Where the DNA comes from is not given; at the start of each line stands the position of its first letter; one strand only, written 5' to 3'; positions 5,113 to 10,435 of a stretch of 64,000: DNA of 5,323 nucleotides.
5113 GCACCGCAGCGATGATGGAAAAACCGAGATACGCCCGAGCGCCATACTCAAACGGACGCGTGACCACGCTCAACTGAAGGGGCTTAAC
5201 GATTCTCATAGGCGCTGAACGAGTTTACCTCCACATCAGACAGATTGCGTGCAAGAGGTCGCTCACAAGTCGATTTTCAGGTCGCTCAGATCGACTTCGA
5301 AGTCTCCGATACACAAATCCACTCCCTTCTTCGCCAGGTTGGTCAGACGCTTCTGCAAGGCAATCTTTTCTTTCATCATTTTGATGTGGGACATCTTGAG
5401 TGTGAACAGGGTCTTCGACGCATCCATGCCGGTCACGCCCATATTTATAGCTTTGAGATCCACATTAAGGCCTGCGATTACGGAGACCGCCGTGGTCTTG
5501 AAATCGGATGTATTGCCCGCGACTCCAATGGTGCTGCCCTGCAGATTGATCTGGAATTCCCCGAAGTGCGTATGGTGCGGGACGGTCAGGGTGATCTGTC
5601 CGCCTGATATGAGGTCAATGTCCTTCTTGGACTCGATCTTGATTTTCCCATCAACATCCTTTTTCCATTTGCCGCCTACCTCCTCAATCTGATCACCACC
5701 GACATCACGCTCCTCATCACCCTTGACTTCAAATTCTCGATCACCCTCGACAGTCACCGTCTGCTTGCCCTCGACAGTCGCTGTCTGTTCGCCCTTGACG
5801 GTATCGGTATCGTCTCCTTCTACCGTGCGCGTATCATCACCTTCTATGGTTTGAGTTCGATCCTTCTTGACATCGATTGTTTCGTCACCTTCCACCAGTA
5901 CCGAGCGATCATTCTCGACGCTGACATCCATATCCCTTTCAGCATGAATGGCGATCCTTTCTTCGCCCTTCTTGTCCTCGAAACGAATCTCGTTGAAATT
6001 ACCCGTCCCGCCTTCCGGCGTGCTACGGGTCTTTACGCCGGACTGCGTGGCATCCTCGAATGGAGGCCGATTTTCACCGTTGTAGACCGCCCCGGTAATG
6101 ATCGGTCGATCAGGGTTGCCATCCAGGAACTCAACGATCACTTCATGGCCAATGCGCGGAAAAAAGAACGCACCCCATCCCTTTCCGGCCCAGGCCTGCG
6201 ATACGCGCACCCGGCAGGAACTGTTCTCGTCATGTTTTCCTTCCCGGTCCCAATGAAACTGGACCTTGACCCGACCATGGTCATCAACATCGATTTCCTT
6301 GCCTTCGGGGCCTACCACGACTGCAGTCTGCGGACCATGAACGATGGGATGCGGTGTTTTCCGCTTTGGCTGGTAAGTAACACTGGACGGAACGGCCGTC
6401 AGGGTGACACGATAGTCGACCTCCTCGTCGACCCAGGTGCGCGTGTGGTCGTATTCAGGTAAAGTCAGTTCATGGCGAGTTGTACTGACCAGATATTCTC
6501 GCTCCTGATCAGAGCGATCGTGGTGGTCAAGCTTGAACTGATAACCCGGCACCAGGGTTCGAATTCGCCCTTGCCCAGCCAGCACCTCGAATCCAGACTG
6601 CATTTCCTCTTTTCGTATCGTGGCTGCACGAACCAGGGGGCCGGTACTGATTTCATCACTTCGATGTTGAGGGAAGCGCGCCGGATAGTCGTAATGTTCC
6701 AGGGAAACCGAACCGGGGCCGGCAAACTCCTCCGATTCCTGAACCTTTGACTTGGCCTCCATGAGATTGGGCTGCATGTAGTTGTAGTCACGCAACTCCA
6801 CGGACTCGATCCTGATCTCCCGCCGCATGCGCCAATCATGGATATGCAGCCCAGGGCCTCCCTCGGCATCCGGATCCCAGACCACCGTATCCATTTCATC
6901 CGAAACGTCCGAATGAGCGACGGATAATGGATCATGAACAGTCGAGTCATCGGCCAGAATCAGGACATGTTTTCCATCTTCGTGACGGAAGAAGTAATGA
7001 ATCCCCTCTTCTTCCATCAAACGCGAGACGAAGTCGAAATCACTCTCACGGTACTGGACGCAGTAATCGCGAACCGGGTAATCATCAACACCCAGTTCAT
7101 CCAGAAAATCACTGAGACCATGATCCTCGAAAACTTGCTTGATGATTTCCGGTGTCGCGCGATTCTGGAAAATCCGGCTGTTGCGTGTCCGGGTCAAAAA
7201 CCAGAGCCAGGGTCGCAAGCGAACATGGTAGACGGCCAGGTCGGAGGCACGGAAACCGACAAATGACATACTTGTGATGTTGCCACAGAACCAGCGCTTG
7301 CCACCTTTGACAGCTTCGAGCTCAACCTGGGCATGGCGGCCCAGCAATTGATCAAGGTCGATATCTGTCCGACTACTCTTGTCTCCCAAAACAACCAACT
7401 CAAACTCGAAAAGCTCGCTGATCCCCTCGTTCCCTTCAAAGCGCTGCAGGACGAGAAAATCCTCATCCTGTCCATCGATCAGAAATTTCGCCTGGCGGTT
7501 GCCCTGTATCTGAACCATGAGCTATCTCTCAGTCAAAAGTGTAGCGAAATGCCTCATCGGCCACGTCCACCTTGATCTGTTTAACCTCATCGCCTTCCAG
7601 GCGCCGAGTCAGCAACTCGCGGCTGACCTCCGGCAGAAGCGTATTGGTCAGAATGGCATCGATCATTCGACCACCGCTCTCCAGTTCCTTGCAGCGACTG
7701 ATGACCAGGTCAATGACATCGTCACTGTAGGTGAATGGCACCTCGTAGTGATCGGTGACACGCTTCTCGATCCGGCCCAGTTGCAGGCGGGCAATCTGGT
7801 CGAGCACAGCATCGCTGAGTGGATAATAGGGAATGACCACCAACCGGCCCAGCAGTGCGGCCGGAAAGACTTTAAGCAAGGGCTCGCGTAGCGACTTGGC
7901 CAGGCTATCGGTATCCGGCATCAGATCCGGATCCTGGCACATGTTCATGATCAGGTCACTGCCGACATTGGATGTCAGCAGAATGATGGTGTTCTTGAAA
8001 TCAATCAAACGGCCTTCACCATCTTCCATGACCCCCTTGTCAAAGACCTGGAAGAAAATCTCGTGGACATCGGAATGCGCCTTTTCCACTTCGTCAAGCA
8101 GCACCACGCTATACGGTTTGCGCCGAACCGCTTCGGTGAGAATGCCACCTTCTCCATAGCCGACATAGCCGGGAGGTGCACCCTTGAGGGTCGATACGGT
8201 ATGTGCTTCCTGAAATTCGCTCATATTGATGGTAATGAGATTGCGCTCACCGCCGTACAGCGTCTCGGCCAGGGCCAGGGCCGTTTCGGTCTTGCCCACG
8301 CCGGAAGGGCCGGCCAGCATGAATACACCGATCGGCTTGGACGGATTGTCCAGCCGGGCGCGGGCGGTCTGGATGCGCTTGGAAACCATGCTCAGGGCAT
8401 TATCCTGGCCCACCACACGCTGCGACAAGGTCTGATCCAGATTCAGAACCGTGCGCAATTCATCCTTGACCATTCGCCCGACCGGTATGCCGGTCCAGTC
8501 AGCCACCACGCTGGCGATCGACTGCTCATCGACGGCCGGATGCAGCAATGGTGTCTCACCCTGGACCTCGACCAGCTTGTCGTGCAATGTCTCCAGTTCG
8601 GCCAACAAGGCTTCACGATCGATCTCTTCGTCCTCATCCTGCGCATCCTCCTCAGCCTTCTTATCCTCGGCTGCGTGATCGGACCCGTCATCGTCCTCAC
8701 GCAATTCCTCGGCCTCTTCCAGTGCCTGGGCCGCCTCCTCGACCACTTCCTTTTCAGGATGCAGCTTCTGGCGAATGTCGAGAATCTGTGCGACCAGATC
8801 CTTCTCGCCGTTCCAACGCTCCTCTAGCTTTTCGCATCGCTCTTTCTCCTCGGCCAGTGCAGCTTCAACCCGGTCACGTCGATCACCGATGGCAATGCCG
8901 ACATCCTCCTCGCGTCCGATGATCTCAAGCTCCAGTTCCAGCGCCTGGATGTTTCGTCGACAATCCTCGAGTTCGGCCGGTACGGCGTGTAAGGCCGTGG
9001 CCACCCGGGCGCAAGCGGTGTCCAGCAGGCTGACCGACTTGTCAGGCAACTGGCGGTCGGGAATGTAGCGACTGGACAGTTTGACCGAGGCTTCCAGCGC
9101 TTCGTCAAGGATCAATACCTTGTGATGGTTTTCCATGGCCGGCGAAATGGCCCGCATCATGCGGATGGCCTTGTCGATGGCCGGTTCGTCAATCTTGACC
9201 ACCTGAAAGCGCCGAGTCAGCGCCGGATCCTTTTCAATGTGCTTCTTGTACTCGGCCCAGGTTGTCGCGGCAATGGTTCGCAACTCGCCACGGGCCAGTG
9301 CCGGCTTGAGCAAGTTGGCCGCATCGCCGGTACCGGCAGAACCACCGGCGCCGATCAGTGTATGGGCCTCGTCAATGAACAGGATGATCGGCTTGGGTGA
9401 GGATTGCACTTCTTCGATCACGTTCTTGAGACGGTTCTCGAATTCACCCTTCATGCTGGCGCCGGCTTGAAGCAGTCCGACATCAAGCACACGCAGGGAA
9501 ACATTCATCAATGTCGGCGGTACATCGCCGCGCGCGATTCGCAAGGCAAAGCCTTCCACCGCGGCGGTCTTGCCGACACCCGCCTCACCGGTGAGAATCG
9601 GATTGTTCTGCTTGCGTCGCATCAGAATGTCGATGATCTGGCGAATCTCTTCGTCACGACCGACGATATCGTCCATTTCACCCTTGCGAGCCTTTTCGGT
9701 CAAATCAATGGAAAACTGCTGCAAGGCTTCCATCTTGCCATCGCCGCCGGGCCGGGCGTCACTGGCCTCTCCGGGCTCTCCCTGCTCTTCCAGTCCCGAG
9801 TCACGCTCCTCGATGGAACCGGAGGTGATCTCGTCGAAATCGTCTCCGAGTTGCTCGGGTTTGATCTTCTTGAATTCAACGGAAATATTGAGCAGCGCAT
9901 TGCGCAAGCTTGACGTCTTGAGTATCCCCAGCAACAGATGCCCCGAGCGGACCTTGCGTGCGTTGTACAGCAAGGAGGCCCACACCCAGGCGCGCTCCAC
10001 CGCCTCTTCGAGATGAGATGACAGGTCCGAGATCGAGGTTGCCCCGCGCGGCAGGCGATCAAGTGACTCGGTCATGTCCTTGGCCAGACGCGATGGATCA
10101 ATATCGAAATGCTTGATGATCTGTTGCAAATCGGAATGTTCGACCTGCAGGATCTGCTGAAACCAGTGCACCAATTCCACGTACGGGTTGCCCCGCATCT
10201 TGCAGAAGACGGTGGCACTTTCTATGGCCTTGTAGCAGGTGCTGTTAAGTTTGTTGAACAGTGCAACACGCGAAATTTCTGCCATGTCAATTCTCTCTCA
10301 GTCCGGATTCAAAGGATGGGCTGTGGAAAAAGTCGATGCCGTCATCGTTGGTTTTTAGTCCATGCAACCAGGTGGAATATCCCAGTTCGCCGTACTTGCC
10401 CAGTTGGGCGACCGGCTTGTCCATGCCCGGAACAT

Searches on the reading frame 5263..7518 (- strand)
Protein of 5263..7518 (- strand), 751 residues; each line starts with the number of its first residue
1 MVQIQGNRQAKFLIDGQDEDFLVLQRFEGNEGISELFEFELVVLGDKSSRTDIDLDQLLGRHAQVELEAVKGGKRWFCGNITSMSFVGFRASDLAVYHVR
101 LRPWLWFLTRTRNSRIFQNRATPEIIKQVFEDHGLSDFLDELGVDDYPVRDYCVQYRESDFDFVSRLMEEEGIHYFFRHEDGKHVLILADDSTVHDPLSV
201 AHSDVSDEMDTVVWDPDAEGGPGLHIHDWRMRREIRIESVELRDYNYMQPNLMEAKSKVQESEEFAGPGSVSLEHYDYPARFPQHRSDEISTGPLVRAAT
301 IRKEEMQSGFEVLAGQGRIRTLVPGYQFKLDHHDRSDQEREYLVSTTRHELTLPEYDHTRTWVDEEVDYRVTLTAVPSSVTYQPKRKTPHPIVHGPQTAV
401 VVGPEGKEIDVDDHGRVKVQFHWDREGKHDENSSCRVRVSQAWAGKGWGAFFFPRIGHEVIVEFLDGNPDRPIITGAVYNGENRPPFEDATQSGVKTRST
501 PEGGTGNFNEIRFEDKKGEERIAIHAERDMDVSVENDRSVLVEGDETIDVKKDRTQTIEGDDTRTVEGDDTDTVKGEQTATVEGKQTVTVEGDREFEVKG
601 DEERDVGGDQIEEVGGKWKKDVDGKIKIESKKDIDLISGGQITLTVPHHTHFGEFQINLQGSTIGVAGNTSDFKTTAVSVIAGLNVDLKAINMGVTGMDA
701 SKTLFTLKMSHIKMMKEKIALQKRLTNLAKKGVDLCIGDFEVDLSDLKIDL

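Call 5: search_protein_families(library=pfam, proteins=[window:5263-7518:-], max_evalue=0.01)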
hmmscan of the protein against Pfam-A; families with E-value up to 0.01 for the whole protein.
window:5263-7518:- (751 aa): 5 families
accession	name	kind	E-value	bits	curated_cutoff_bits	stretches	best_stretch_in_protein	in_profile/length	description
PF05954.17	Phage_GPD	-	2.1e-85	287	30.1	1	31-351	2-301/305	Phage tail baseplate hub (GPD)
PF22178.3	Gp5_trimer_C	-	2.6e-32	111.7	30.9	2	493-603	1-109/112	Bacteriophage T4 gp5 C-terminal trimerisation domain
PF04717.18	Phage_base_V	-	3.7e-14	53.3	23.8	1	410-479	10-75/75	Type VI secretion system/phage-baseplate injector OB domain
PF06715.18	Gp5_C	-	7.6e-09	35.5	20.4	2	529-550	2-23/24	Gp5 C-terminal repeat (3 copies)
PF20093.5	DUF6484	-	0.0025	18.9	27.6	1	456-477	39-60/61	Domain of unknown function (DUF6484)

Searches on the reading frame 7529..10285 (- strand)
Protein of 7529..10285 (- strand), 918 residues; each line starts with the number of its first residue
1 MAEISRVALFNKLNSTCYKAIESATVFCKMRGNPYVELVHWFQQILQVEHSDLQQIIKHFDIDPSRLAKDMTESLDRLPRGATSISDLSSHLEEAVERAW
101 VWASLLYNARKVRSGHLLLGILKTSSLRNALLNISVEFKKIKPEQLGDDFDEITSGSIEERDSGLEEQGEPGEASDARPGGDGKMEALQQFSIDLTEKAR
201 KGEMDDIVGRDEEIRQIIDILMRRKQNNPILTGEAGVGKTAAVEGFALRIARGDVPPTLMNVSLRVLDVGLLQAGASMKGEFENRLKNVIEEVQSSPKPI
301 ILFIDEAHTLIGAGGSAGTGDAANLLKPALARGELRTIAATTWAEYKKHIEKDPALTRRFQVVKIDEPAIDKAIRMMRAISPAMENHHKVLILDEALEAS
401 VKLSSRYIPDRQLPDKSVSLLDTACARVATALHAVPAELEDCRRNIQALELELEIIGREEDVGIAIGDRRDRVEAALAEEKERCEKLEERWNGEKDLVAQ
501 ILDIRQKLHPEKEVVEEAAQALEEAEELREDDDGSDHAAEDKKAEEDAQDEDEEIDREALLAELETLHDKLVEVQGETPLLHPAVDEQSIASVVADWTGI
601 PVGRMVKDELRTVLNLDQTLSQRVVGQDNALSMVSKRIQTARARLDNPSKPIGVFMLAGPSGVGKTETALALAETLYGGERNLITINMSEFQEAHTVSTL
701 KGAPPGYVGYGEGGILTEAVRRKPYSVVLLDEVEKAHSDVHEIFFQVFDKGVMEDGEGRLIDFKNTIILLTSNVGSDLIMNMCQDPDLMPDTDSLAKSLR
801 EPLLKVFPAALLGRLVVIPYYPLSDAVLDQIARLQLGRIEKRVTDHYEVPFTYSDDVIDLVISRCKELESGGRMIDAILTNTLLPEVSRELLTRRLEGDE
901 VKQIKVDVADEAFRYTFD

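Call 5: search_protein_families(library=pfam, proteins=[window:7529-10285:-], max_evalue=0.01)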
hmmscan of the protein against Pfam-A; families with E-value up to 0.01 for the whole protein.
window:7529-10285:- (918 aa): 25 families
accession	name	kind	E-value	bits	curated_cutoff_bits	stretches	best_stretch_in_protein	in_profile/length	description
PF07724.20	AAA_2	-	4.6e-55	186.6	27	1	650-816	1-164/166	AAA domain (Cdc48 subfamily)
PF17871.7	AAA_lid_9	-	2.9e-28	98.3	22.8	1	371-461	3-93/104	AAA lid domain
PF00004.35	AAA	-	5.4e-19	69.4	21.2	2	230-361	2-124/131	ATPase family associated with various cellular activities (AAA)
PF07728.20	AAA_5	-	5.8e-12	46.2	22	1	655-774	2-123/139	AAA domain (dynein-related subfamily)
PF10431.15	ClpB_D2-small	-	3.6e-11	43.4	21.9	1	823-901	1-79/81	C-terminal, D2-small domain, of ClpB protein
PF13191.12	AAA_16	-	4.1e-11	44.1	32.6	1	208-255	3-56/167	AAA ATPase domain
PF13401.12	AAA_22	-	3.1e-07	31.2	27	0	225-316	4-97/130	AAA domain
PF13481.12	AAA_25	-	1.9e-06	28.1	27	0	203-293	11-98/195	AAA domain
PF12775.13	AAA_7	-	8e-06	25.9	25.8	0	217-305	25-107/181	P-loop containing dynein motor region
PF20720.3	nSTAND3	-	1.9e-05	24.8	27.2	0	654-695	19-58/155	Novel STAND NTPase 3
PF00158.32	Sigma54_activat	-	2.1e-05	24.7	20.2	1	650-769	20-139/168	Sigma-54 interaction domain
PF13173.12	AAA_14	-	5.2e-05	23.7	27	0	654-737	4-75/129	AAA domain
PF01637.24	ATPase_2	-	0.00013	22.3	33.2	0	208-245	2-39/225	ATPase domain predominantly from Archaea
PF06414.18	Zeta_toxin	-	0.00026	20.9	22.3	1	647-695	12-58/199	Zeta toxin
PF05729.18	NACHT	-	0.00037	20.8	26.7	0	230-257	4-31/167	NACHT domain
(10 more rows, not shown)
